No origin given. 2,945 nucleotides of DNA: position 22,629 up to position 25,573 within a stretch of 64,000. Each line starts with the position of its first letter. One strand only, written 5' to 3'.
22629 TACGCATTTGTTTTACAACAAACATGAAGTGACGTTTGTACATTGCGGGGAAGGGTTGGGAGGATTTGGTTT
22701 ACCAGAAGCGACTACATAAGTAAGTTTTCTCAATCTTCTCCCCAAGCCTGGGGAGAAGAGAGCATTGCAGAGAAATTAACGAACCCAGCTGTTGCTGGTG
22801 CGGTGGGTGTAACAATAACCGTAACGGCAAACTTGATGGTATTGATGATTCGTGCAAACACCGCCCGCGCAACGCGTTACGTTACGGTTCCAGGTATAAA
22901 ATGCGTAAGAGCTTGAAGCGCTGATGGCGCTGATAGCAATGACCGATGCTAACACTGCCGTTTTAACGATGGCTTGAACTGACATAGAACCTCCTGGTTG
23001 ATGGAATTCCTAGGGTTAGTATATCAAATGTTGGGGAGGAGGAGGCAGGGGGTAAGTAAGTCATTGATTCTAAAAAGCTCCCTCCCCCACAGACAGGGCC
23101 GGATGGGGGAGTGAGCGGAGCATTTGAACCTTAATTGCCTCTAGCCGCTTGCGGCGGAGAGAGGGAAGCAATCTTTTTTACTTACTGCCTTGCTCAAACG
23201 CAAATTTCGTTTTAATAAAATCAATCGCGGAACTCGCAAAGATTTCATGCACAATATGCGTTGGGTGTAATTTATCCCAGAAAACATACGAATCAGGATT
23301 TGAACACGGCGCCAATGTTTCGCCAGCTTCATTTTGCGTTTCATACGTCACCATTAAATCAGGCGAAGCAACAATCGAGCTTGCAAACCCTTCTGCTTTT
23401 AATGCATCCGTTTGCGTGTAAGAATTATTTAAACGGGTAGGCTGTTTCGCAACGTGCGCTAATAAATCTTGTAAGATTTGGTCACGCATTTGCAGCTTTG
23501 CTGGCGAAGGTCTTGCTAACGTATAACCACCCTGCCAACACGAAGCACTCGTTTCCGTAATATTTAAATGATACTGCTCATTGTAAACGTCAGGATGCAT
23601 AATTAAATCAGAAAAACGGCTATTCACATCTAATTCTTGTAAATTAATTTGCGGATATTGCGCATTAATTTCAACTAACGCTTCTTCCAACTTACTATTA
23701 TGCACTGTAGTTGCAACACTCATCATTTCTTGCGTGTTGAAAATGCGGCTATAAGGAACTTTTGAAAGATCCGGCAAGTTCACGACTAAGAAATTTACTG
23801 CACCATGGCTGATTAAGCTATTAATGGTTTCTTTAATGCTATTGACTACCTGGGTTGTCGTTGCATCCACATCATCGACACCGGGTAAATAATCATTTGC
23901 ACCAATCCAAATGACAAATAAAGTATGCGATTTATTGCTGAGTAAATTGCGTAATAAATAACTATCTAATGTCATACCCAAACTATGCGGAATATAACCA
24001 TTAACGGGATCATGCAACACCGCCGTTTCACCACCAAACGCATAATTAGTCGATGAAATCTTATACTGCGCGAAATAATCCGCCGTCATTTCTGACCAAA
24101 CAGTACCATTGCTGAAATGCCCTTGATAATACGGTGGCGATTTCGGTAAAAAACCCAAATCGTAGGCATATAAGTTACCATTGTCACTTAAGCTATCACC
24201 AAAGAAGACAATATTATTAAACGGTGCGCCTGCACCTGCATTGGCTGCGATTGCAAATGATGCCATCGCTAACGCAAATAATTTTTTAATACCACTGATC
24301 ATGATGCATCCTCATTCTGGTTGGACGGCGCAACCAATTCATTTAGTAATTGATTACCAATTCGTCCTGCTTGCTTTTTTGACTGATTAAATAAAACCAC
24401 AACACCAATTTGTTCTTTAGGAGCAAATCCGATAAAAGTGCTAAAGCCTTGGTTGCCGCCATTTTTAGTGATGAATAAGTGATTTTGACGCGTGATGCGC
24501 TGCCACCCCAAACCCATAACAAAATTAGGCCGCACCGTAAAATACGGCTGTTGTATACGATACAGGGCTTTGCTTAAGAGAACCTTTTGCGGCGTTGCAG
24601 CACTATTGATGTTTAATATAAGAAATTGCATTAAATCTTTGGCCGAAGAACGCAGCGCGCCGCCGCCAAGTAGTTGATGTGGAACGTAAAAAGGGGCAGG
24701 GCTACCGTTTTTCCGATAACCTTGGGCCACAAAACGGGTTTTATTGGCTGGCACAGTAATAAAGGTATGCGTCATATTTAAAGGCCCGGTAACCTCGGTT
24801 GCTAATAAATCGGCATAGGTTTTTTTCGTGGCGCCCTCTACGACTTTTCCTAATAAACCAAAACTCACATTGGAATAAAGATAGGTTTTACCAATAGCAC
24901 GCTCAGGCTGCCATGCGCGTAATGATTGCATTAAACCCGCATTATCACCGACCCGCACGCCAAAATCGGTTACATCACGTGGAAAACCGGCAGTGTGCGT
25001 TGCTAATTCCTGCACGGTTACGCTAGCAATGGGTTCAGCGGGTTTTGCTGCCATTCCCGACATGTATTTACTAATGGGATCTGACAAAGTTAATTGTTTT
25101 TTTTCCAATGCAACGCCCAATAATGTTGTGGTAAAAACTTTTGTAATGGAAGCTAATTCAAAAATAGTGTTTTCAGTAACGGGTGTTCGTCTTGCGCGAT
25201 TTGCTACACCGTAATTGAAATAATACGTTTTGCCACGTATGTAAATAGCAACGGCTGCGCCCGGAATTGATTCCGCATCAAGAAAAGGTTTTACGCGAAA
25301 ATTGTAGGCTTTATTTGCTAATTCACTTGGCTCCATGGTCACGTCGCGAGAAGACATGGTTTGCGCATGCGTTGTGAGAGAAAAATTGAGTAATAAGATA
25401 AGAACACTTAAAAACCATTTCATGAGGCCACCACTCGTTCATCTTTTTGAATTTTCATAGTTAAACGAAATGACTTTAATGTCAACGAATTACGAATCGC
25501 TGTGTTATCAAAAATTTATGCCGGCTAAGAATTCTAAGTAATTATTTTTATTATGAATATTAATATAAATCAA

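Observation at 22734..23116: Unannotated small secreted Cys-rich peptide gene with a complete expression frame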

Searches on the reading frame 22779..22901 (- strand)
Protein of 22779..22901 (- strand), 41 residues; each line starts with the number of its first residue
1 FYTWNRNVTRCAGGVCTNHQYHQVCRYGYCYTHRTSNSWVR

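Call 56: predict_structure(alignment_id=A6)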
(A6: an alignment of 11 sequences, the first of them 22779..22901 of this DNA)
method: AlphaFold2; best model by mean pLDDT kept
length: 41 residues; sequences in the alignment: 11
mean_pLDDT: 86.9   pTM: 0.44
mean pLDDT of the five models: 86.9, 57.9, 56.7, 56.3, 54.6
residues with pLDDT >= 90: 5; 70-90: 36; 50-70: 0; < 50: 0
segments of 3 or more residues with pLDDT < 50: none
pLDDT, mean of each block of 10 residues (from residue 1): 85 89 87 87 73
secondary structure, 60 per line:
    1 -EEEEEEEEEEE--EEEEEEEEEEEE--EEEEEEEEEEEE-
elements in order: E2-12 E15-26 E29-40

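Call 61: fold_search(model_id=the predicted structure, library=pdb)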
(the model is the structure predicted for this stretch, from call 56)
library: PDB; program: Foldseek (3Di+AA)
matches with E <= 10: 786; with E <= 0.001: 0
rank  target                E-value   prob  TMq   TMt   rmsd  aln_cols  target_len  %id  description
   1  4ydz_A                1.0e-01  1.00  0.70  0.24   1.2        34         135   15  Stress-induced protein 1 from Caenorhabditis elegans (released 2015-06-10)
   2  3u0k_A                1.0e-01  0.92  0.58  0.15   3.0        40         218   18  Crystal Structure of the genetically encoded calcium indicator RCaMP (released 2012-10-03)
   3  4ye0_A                1.2e-01  0.99  0.65  0.30   1.7        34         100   15  Stress-induced protein 1 truncation mutant (43 - 140) from Caenorhabditis elegans (released 2015-06-10)
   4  4ydz_B                1.4e-01  0.99  0.70  0.32   1.4        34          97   15  Stress-induced protein 1 from Caenorhabditis elegans (released 2015-06-10)
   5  6dv5_P                1.6e-01  0.97  0.70  0.20   8.1        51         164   10  Oligomeric complex of a Hsp27 24-mer at 3.6 A resolution (released 2019-06-26)
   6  9kby_A                1.6e-01  0.75  0.48  0.04   3.2        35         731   14  Cryo-EM structure of DCL4-Hairpin RNA complex (released 2026-02-18)
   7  6dv5_F                1.8e-01  0.99  0.70  0.20   2.0        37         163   11  Oligomeric complex of a Hsp27 24-mer at 3.6 A resolution (released 2019-06-26)
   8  4m5t_C                1.9e-01  0.98  0.66  0.35   1.6        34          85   12  Disulfide trapped human alphaB crystallin core domain in complex with C-terminal peptide (released 2014-04-09)
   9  6dv5_D                2.4e-01  0.98  0.69  0.19   2.0        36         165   11  Oligomeric complex of a Hsp27 24-mer at 3.6 A resolution (released 2019-06-26)
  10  8igd_A                2.4e-01  0.66  0.53  0.32   3.8        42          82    5  The crystal structure of the minimal interaction domains of DRB7.2:DRB4 complex (released 2024-06-26)
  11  4oqd_A                2.4e-01  0.51  0.47  0.09  14.2        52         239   13  Crystal structure of the tylM1 N,N-dimethyltransferase in complex with SAH and TDP-Qui3NMe2 (released 2014-02-26)
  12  5bsz                  3.1e-01  0.85  0.64  0.13   7.6        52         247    6  X-ray structure of the sugar N-methyltransferase KedS8 from Streptoalloteichus sp ATCC 53650 (released 2015-07-29)
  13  1y8c                  3.6e-01  0.87  0.60  0.13   5.2        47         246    4  Crystal structure of a S-adenosylmethionine-dependent methyltransferase from Clostridium acetobutylicum ATCC 824 (released 2004-12-28)
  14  6w3f_A                3.9e-01  0.85  0.51  0.23   3.8        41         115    5  Rd1NTF2_05_I64F_A80G_T94P_D101K_L106W (released 2020-04-15)
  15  2qm4_B                3.9e-01  0.47  0.45  0.12   3.3        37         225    5  Crystal structure of human XLF/Cernunnos, a non-homologous end-joining factor (released 2007-12-11)
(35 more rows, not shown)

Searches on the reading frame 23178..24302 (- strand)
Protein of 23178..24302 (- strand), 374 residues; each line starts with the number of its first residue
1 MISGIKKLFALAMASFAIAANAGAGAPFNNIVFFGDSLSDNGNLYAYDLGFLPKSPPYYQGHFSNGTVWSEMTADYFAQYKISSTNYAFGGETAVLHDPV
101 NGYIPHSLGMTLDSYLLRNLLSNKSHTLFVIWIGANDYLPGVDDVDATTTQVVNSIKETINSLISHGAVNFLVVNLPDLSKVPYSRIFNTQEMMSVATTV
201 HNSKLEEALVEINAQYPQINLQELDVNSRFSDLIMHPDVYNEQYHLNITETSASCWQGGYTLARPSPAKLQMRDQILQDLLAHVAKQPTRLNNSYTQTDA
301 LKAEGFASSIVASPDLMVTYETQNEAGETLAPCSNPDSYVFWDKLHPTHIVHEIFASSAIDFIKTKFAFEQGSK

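Call 3: search_protein_families(library=pfam, proteins=[window:23178-24302:-], max_evalue=1)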
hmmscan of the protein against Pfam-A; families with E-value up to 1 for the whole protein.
window:23178-24302:- (374 aa): 3 families
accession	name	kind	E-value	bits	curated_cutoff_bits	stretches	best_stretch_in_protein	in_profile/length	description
PF00657.28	Lipase_GDSL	-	6.9e-18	66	23.6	1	31-357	1-206/208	GDSL-like Lipase/Acylhydrolase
PF13472.12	Lipase_GDSL_2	-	3.2e-05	24.9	32.9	1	33-176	1-111/178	GDSL-like Lipase/Acylhydrolase family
PF13598.12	DUF4139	-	0.038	14.1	31.8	1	154-232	100-169/205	Domain of unknown function (DUF4139)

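Call 28: find_encoding_contigs(protein=window:23178-24302:-, flank=1000, max_places=10)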
Protein window:23178-24302:- (374 aa): 3 contigs read that carry it; 3 places shown.
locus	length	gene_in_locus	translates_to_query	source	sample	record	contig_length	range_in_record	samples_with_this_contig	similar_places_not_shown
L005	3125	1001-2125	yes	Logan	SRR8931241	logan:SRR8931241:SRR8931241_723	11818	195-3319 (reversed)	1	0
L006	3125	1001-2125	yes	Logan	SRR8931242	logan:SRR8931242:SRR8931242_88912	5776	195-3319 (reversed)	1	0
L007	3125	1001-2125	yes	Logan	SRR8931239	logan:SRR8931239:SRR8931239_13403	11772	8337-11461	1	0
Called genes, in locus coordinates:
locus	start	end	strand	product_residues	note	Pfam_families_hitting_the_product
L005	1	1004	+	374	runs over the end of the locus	PF00144:Beta-lactamase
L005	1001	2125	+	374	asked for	PF00657:Lipase_GDSL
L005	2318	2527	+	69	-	-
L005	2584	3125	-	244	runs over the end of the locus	?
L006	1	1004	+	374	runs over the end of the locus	PF00144:Beta-lactamase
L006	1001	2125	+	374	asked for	PF00657:Lipase_GDSL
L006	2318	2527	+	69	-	-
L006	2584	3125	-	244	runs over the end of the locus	?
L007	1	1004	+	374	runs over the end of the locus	PF00144:Beta-lactamase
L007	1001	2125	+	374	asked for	PF00657:Lipase_GDSL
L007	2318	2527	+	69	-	-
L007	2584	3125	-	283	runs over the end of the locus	?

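Call 76: search_solved_structures(query=window:23178-24302:-, max_evalue=0.001)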
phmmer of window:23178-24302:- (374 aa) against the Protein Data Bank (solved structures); distinct sequences matched with E-value up to 0.001: 15.
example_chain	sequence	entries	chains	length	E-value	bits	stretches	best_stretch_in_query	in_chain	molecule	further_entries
8a24_A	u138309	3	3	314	1e-45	160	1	19-249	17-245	Lysophospholipase A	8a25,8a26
8h09_A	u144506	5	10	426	2.1e-19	73.4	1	27-237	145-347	SGNH/GDSL hydrolase family protein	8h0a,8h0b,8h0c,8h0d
6jl1_A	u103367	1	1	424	1.8e-17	67.1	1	28-200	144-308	Thermolabile hemolysin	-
6jl2_A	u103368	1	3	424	7.9e-17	65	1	28-200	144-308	Thermolabile hemolysin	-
6jkz_A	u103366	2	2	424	9.8e-17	64.6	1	28-200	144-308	Thermolabile hemolysin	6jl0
5xtu_A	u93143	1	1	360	1.4e-12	51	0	26-79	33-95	GDSL-family esterase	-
8hwo_A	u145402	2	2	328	4.7e-12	49.3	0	77-232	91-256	GDSL-family esterase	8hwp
6uqv_A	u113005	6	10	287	1.8e-11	47.4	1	26-189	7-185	ChoE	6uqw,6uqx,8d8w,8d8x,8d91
6ur1_A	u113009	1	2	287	4.5e-11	46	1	26-189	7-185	ChoE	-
6uqz_A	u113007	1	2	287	8.7e-11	45.1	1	26-189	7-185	ChoE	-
6uqy_A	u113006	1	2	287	1.7e-10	44.2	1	26-189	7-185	ChoE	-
8d8y_A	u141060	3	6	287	2e-10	43.9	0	331-356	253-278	ChoE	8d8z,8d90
6ur0_A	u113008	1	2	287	3.4e-10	43.1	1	26-189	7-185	ChoE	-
7ztn_B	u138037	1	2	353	1.5e-05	27.9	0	28-183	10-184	Carbohydrate esterase family 16 protein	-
8p1g_B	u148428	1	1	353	3.4e-05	26.7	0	28-183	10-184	Carbohydrate esterase family 16 protein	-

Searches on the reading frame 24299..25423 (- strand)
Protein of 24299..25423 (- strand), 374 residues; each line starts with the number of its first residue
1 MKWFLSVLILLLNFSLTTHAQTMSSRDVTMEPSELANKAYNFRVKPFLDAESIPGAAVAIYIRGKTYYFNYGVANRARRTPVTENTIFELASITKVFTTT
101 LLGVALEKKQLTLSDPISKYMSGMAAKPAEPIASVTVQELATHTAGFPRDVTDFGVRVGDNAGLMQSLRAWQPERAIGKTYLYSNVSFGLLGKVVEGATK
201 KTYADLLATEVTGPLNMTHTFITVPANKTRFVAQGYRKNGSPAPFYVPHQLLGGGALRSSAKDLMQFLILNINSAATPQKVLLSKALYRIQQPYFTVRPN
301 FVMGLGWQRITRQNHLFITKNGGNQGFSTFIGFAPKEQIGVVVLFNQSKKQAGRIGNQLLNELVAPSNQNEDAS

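Call 3: search_protein_families(library=pfam, proteins=[window:24299-25423:-], max_evalue=1)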
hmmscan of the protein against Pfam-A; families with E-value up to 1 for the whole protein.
window:24299-25423:- (374 aa): 2 families
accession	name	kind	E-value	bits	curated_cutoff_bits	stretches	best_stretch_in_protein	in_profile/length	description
PF00144.29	Beta-lactamase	-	1.2e-69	235.4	27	1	44-359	5-323/329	Beta-lactamase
PF00768.25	Peptidase_S11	-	0.026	14.4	27.6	1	86-118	33-65/239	D-alanyl-D-alanine carboxypeptidase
